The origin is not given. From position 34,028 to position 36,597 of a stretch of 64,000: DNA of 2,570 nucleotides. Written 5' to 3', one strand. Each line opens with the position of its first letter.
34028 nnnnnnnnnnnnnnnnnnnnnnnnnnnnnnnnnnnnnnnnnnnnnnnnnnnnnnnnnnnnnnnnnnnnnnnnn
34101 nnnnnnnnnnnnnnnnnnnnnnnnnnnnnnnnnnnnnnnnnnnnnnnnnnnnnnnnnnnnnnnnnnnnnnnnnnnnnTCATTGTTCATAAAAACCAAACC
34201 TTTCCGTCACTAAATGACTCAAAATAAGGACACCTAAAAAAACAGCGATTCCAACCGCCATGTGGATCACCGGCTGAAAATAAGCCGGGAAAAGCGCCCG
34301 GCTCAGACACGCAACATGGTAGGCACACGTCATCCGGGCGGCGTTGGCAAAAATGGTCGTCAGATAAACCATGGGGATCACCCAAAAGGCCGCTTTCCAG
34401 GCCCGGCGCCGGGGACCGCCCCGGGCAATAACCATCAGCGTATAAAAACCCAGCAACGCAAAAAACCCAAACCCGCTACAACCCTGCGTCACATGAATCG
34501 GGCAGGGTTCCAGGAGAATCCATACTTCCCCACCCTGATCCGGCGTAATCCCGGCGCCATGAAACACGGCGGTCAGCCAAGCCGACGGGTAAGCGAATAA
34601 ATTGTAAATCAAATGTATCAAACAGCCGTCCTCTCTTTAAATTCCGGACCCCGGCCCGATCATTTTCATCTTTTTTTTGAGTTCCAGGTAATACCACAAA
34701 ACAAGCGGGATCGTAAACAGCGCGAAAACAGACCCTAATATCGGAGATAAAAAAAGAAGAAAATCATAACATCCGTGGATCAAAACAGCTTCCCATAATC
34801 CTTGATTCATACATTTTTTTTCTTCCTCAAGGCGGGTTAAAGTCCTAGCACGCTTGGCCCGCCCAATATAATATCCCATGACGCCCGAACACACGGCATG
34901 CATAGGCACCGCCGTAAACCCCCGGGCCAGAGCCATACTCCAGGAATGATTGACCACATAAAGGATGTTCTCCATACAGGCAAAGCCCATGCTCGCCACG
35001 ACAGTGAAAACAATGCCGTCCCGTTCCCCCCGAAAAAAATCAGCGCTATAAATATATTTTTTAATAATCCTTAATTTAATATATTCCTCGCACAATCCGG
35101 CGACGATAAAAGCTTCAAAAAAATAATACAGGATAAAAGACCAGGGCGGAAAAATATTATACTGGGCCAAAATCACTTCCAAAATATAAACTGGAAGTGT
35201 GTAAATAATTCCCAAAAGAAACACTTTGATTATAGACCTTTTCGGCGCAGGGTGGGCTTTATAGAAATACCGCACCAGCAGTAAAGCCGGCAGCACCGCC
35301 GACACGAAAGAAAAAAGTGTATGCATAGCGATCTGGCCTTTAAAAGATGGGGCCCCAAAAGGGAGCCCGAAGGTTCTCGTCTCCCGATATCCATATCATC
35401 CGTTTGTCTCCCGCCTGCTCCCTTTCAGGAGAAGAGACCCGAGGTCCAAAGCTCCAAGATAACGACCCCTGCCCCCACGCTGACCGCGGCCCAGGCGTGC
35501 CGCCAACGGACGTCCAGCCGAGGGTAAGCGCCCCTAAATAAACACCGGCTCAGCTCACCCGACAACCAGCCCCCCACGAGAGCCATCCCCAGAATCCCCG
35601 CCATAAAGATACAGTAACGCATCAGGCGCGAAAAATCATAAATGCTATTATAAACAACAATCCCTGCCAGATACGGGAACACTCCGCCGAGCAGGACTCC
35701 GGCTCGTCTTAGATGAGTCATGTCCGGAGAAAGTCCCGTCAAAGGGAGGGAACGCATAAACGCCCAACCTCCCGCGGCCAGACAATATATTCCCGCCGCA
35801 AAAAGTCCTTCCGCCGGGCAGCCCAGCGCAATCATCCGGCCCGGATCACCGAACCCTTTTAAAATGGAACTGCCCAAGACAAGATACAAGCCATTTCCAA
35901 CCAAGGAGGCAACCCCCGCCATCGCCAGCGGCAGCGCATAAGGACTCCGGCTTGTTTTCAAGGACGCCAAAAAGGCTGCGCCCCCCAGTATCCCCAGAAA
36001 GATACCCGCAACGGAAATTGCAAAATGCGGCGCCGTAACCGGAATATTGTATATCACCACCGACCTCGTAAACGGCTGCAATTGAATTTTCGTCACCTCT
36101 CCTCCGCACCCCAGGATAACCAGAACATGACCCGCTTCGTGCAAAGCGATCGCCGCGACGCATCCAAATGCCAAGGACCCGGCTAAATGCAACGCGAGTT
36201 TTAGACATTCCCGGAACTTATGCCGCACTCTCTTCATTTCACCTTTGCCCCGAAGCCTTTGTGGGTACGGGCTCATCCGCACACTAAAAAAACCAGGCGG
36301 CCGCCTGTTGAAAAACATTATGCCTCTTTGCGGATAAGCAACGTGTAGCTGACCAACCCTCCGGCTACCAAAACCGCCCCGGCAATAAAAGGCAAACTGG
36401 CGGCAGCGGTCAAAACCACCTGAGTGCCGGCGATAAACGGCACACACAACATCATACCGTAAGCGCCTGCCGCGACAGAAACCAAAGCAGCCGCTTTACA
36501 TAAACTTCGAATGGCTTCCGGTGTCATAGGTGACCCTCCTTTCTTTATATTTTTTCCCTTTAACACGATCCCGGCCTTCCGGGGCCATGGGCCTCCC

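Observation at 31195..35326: Candidate exosortase-type sorting module: 1000-aa polytopic protein with PEP-CTERM-like tail, adjacent small Cys-Ser-Gly membrane protein, and PrsW protease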

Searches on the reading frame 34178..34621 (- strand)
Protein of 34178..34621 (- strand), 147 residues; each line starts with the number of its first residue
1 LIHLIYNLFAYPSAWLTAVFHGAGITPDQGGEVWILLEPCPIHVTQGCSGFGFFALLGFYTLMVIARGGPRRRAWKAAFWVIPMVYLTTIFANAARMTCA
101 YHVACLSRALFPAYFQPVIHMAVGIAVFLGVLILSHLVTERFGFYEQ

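Call 3: search_protein_families(library=ncbifam, proteins=[window:34178-34621:-], max_evalue=1)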
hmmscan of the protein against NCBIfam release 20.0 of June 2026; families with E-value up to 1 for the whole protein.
window:34178-34621:- (147 aa): 3 families
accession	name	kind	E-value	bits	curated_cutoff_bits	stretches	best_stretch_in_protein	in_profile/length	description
TIGR04178.1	exo_archaeo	signature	2.3e-08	34.2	23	1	43-138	2-91/97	exosortase/archaeosortase family protein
TIGR04287.1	exosort_XrtK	exception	6.3e-08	32.3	55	1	43-141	63-157/163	exosortase K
NF033232.1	small_YtzI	equivalog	0.094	12.1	33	1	119-140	3-24/41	YtzI protein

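Call 4: search_protein_families(library=pfam, proteins=[window:34178-34621:-], max_evalue=1)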
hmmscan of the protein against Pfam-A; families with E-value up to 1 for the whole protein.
window:34178-34621:- (147 aa): 2 families
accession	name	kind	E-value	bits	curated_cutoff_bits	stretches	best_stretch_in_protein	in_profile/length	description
PF15099.11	PIRT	-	0.032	14.4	30.6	1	106-134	38-67/128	Phosphoinositide-interacting protein family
PF17859.6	Pelovaterin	-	0.39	11.5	27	1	40-52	24-37/42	Pelovaterin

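Call 8: find_homologous_proteins(query=window:34178-34621:-, max_evalue=0.001)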
Query window:34178-34621:- (147 aa): 5 proteins with E <= 0.001 among 38 candidates.
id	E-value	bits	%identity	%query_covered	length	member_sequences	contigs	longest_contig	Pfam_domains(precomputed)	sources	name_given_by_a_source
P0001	2.7e-86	305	93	100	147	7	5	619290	-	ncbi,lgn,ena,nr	ncbi:MAG TPA: hypothetical protein PLT76_06800 [Candidatus Omnitrophota bacterium]|nr:hypothetical p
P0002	6.8e-74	265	90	90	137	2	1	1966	-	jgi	-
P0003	5.4e-56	207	69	100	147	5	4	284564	-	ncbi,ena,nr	ncbi:MAG TPA: hypothetical protein PLD92_03120 [Candidatus Omnitrophota bacterium]|nr:hypothetical p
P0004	2.0e-48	182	65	96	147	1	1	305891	PF09721.16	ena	-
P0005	8.6e-46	174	73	78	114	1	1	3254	-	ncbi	ncbi:MAG: hypothetical protein WC450_11635, partial [Candidatus Omnitrophota bacterium]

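Call 17: search_protein_families(library=ncbifam, alignment_id=A2, max_evalue=0.01)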
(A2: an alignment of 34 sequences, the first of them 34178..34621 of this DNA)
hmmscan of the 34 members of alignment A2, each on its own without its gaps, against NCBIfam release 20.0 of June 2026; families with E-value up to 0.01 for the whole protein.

A. member 1, window:34178-34621:- (147 aa): 2 families
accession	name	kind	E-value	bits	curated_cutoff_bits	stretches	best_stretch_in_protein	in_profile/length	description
TIGR04178.1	exo_archaeo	signature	2.3e-08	34.2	23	1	43-138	2-91/97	exosortase/archaeosortase family protein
TIGR04287.1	exosort_XrtK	exception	6.3e-08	32.3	55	1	43-141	63-157/163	exosortase K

B. families by the number of members that match (of 34 scanned): 20 families
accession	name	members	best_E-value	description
TIGR04287.1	exosort_XrtK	33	3.2e-40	exosortase K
TIGR04178.1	exo_archaeo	33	5e-10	exosortase/archaeosortase family protein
TIGR04152.1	exosort_VPLPA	13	3.7e-06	VPLPA-CTERM-specific exosortase XrtD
NF035943.2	exosort_XrtV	8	5.5e-05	exosortase V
TIGR03109.2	exosort_XrtA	6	6.1e-07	exosortase A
NF038142.1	exosort_XrtW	6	9.6e-06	exosortase W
TIGR04476.1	exosort_XrtN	5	4.3e-08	exosortase N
NF033770.1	exosort_XrtT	4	1.5e-06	exosortase T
TIGR02602.1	8TM_EpsH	3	4.5e-06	exosortase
NF033464.1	cyanoexo_CrtC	3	0.00039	cyanoexosortase C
TIGR03763.1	cyanoexo_CrtA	2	0.0011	cyanoexosortase A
TIGR03113.1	exosort_XrtB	1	1.2e-06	exosortase B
TIGR04300.1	exosort_XrtM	1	6.9e-06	exosortase family protein XrtM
TIGR04489.1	exosort_XrtO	1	4.3e-05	exosortase O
TIGR04162.1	exo_VPEID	1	0.00017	exosortase E/protease, VPEID-CTERM system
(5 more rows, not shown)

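Call 22: find_homologous_proteins(query=A2, max_evalue=0.001)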
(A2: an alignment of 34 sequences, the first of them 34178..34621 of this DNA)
Query A2 (34 sequences) (147 aa, profile of the alignment): 28 proteins with E <= 0.001 among 7674 candidates.
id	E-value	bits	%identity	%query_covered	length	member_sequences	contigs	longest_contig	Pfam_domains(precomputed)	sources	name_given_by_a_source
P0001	3.9e-44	168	93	100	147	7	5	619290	-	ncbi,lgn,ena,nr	ncbi:MAG TPA: hypothetical protein PLT76_06800 [Candidatus Omnitrophota bacterium]|nr:hypothetical p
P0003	1.4e-43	166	69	100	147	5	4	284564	-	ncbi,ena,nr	ncbi:MAG TPA: hypothetical protein PLD92_03120 [Candidatus Omnitrophota bacterium]|nr:hypothetical p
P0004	3.3e-42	162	65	96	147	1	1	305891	PF09721.16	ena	-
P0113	3.9e-40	155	21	81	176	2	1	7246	-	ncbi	ncbi:MAG: exosortase K [Bacteroidales bacterium]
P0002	7.8e-40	154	90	90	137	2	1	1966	-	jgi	-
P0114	1.3e-32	131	31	71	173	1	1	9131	PF09721.16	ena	-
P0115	9.6e-32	128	25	68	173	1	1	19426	-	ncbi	-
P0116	3.0e-31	126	29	80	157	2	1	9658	PF09721.16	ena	-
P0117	2.0e-30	123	24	71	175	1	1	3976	PF09721.16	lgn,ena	-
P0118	3.8e-30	122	19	86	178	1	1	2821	-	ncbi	-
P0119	7.4e-30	122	26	13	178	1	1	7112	PF09721.16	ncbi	ncbi:MAG: exosortase K [Chitinophagales bacterium]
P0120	1.8e-29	120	19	45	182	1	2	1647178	-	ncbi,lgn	ncbi:MAG: exosortase K [Chitinophagales bacterium]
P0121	2.4e-29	120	25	81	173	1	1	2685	-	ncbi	-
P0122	4.5e-29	119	21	39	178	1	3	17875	-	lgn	-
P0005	1.3e-28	117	73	78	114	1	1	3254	-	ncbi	ncbi:MAG: hypothetical protein WC450_11635, partial [Candidatus Omnitrophota bacterium]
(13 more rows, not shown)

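Call 33: predict_structure(alignment_id=A3)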
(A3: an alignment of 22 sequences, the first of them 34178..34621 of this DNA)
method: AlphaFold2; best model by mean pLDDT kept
length: 147 residues; sequences in the alignment: 22
mean_pLDDT: 85.9   pTM: 0.80
mean pLDDT of the five models: 85.9, 85.5, 85.5, 85.4, 85.2
residues with pLDDT >= 90: 70; 70-90: 63; 50-70: 13; < 50: 1
segments of 3 or more residues with pLDDT < 50: none
pLDDT, mean of each block of 10 residues (from residue 1): 76 94 85 87 87 93 80 76 94 95 86 82 94 91 62
secondary structure, 60 per line:
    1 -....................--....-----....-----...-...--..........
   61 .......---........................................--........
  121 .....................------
elements in order: H2-21 E24-27 E33-36 E42-44 H51-67 H71-110 H113-141

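Call 34: search_solved_structures(query=A2, max_evalue=1)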
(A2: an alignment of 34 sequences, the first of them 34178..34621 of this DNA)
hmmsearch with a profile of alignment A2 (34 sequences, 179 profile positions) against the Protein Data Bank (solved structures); distinct sequences matched with E-value up to 1: 15.
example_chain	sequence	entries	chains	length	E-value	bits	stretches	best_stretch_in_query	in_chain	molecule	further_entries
7yvr_A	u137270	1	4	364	0.29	13.6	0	31-96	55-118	L-threonine aldolase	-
9kcj_A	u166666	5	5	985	0.42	13.1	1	141-171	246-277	Sodium/potassium-transporting ATPase subunit alpha-1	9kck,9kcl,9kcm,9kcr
9kcg_A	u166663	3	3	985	0.42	13.1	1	141-171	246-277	Sodium/potassium-transporting ATPase subunit alpha-1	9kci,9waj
24rc_A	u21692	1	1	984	0.43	13.1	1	141-171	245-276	Sodium/potassium-transporting ATPase subunit alpha-1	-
9wak_A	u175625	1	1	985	0.43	13.1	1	141-171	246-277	Sodium/potassium-transporting ATPase subunit alpha-1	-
9l9g_A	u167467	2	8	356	0.44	13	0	31-96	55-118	L-threonine aldolase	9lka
3n23_A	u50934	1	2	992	0.44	13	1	141-171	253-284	Sodium/potassium-transporting ATPase subunit alpha-1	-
7e1z_A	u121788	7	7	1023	0.45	13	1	141-171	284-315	Sodium/potassium-transporting ATPase subunit alpha-1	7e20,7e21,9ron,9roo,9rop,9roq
3b8e_A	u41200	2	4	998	0.45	13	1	141-171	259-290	Sodium/potassium-transporting ATPase subunit alpha-1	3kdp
3wgu_A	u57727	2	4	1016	0.45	13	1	141-171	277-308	Sodium/potassium-transporting ATPase subunit alpha-1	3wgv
8jbk_A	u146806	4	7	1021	0.45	13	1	141-171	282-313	Sodium/potassium-transporting ATPase subunit alpha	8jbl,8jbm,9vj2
4xe5_A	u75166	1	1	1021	0.46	13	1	141-171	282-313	Sodium/potassium-transporting ATPase subunit alpha-1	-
7d91_A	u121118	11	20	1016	0.46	13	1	141-171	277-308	Sodium/potassium-transporting ATPase subunit alpha-1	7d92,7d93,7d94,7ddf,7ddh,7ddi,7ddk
7yzr_A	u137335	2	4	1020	0.46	13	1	141-171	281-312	Sodium/potassium-transporting ATPase subunit alpha-1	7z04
4hqj_A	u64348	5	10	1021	0.46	13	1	141-171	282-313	Sodium/potassium-transporting ATPase subunit alpha-1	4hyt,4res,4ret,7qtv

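Call 46: fold_search(model_id=the predicted structure, library=pdb)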
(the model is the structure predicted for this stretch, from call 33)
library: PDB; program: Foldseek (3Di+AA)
matches with E <= 10: 153; with E <= 0.001: 0
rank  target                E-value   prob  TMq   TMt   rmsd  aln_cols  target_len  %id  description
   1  6vof_a                2.3e-01  0.44  0.32  0.24  10.1       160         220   13  Chloroplast ATP synthase (O2, CF1FO) (released 2020-09-09)
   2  9uc5_B                1.4e+00  0.16  0.22  0.31   6.5        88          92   11  Mini-protein binder of N-terminal domain of nucleocapsid protein of SARS-CoV2 (released 2026-02-25)
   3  7jg5_a                1.4e+00  0.08  0.23  0.18  10.9       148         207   16  Cryo-EM structure of bedaquiline-free Mycobacterium smegmatis ATP synthase rotational state 1 (released 2020-08-19)
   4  5vot_E                1.4e+00  0.04  0.19  0.17  13.8       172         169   14  Structure of AMPA receptor-TARP complex (released 2017-07-12)
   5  9qxl_B                1.9e+00  0.20  0.19  0.12   3.9        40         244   12  The structure of ADGRL4 in the active-state (released 2026-01-14)
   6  8g0b_a                2.0e+00  0.07  0.24  0.18  11.9       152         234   18  Cryo-EM structure of TBAJ-876-bound Mycobacterium smegmatis ATP synthase FO region (released 2023-02-15)
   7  5kk2_E                2.5e+00  0.04  0.19  0.16  13.7       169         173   12  Architecture of fully occupied GluA2 AMPA receptor - TARP complex elucidated by single particle cryo-electron microsco (released 2016-07-06)
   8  3ey8_B                2.6e+00  0.41  0.21  0.23   2.1        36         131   11  Structure from the mobile metagenome of V. Pseudocholerae. VPC_CASS1 (released 2009-01-13)
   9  6s7t_A                2.6e+00  0.11  0.25  0.07  14.2       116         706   15  Cryo-EM structure of human oligosaccharyltransferase complex OST-B (released 2019-12-18)
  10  3ey7_B                2.8e+00  0.33  0.21  0.23   2.8        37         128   11  Structure from the mobile metagenome of V. Cholerae. Integron cassette protein VCH_CASS1 (released 2009-01-13)
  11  8x5u                  2.8e+00  0.09  0.21  0.19   9.7        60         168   15  Crystal structure of Thermus thermophilus peptidyl-tRNA hydrolase C-terminal 16 amino acid deletion mutant (released 2024-11-20)
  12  9ilz_E                2.8e+00  0.08  0.18  0.05  12.0        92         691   12  The Cryo-EM structure of MPXV E5 in complex with ssDNA (released 2025-06-18)
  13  6a4x                  3.1e+00  0.38  0.19  0.22   1.7        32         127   19  Oxidase ChaP-H2 (released 2018-08-29)
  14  3ey7_A                3.1e+00  0.30  0.21  0.23   2.8        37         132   11  Structure from the mobile metagenome of V. Cholerae. Integron cassette protein VCH_CASS1 (released 2009-01-13)
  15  7w78_B                3.3e+00  0.11  0.27  0.13   8.2        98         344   16  Heme exporter HrtBA in complex with Mg-AMPPNP (released 2022-06-22)
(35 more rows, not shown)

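Call 58: find_related_loci(query=window:34178-34621:-, collection=metagenome_contigs, flank=5000)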
Query window:34178-34621:- (147 aa) in metagenome_contigs; peptide patterns used: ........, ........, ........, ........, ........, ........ (x = any residue, [..] = any of these).
286 stretches matched a pattern; 3 encode a relative of the query (tblastn E <= 1e-3); 3 distinct loci.
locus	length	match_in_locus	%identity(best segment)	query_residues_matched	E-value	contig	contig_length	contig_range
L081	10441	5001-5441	93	1-147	9e-90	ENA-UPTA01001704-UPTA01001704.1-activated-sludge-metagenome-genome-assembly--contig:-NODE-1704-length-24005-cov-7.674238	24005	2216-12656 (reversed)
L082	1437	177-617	88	1-147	4e-91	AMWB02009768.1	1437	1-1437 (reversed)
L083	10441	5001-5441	68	1-147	1e-61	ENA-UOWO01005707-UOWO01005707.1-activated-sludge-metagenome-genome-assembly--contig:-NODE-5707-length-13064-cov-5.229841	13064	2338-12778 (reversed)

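Call 62: search_protein_representatives(alignment_id=A3)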
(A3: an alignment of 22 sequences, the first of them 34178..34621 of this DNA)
Query: 22 sequences, 176 profile positions. Proteins with E-value up to 0.001 (for the whole library): 1925; up to 1e-10: 1511; up to 1e-30: 389. The best 150 are listed.
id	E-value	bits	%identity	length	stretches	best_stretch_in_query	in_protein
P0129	1.9e-61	222.9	-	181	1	5-174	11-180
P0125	5.8e-59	214.8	-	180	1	1-174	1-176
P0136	4.5e-58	211.9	-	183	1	1-170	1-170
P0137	2.8e-57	209.3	-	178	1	3-174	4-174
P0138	5.4e-57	208.4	-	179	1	1-174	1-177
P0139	4.5e-53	195.6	-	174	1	5-175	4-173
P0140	1.4e-52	194.0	-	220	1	4-174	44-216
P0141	4.1e-52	192.5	-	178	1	1-175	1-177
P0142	1.8e-51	190.4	-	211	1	1-174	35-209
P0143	5.9e-51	188.7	-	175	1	4-174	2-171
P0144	3.3e-49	183.0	-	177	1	2-170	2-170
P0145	1.1e-48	181.3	-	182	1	5-174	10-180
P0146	2.0e-48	180.5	-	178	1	4-171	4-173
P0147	2.3e-48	180.3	-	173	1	5-174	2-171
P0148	3.2e-47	176.5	-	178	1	1-174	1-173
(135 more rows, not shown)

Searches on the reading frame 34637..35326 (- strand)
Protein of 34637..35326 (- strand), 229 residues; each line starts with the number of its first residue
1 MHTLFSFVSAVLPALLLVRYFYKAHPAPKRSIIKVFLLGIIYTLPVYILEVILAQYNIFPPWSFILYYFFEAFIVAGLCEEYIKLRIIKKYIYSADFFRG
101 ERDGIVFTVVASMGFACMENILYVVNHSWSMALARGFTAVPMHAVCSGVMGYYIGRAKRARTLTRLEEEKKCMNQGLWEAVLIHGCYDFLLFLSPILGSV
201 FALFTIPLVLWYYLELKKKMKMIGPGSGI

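Call 3: search_protein_families(library=ncbifam, proteins=[window:34637-35326:-], max_evalue=1)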
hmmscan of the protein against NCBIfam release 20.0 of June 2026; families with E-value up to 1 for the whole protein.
window:34637-35326:- (229 aa): 1 family
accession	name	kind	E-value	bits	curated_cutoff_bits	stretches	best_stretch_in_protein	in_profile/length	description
NF033739.1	intramemb_PrsW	equivalog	5e-35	121.1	225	1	8-213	5-202/210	glutamic-type intramembrane protease PrsW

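Call 4: search_protein_families(library=pfam, proteins=[window:34637-35326:-], max_evalue=1)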
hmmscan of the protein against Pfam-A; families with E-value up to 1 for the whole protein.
window:34637-35326:- (229 aa): 1 family
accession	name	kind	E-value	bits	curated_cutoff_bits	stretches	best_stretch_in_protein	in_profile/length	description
PF13367.11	PrsW-protease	-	3.6e-31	108.7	23.5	1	28-211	2-195/196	PrsW family intramembrane metalloprotease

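Call 64: list_cluster_members(proteins=[P0006, window:34181-34621:-, window:34640-35326:-])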
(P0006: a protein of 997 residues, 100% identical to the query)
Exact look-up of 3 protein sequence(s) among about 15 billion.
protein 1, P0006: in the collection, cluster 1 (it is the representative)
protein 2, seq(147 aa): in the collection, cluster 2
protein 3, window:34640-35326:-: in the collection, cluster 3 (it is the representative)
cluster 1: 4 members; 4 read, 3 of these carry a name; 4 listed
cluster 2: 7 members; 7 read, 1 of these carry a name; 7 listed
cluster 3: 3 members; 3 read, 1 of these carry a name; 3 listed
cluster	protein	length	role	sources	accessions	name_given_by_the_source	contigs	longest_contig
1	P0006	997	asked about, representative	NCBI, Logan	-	-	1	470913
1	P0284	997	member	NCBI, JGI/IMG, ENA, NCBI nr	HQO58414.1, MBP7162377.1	MAG TPA: MSEP-CTERM sorting domain-containing protein [Candidatus Omnitrophota bacterium] | MSEP-CTERM sorting domain-containing protein [Candidatus Omnitrophota bacterium]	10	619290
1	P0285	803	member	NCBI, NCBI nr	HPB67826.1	MAG TPA: MSEP-CTERM sorting domain-containing protein, partial [Candidatus Omnitrophota ... | MSEP-CTERM sorting domain-containing protein [Candidatus Omnitrophota bacterium]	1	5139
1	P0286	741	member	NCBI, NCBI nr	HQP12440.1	MAG TPA: MSEP-CTERM sorting domain-containing protein, partial [Candidatus Omnitrophota ... | MSEP-CTERM sorting domain-containing protein [Candidatus Omnitrophota bacterium]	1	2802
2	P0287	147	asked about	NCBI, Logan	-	-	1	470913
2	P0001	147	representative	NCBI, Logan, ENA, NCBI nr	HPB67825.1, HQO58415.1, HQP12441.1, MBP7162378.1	MAG TPA: hypothetical protein PLT76_06800 [Candidatus Omnitrophota bacterium] | hypothetical protein [Candidatus Omnitrophota bacterium]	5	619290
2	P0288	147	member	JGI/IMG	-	-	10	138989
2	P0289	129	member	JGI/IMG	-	-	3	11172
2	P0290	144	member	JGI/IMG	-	-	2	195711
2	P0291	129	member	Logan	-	-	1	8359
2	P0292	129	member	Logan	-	-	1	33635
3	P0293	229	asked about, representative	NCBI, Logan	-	-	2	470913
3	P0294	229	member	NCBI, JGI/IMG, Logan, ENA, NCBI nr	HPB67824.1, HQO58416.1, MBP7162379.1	MAG TPA: PrsW family glutamic-type intramembrane protease [Candidatus Omnitrophota ... | PrsW family intramembrane metalloprotease [Candidatus Omnitrophota bacterium]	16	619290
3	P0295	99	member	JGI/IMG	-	-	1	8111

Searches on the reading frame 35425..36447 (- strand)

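Call 3: search_protein_families(library=ncbifam, proteins=[window:35425-36447:-], max_evalue=1)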
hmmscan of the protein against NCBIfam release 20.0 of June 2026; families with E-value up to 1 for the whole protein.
window:35425-36447:- (340 aa): 0 families

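Call 4: search_protein_families(library=pfam, proteins=[window:35425-36447:-], max_evalue=1)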
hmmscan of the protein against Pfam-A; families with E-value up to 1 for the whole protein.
window:35425-36447:- (340 aa): 1 family
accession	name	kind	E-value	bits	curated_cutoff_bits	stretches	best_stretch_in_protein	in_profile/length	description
PF13398.12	Peptidase_M50B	-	1.1e-05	25.7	26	1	98-180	23-106/201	Peptidase M50B-like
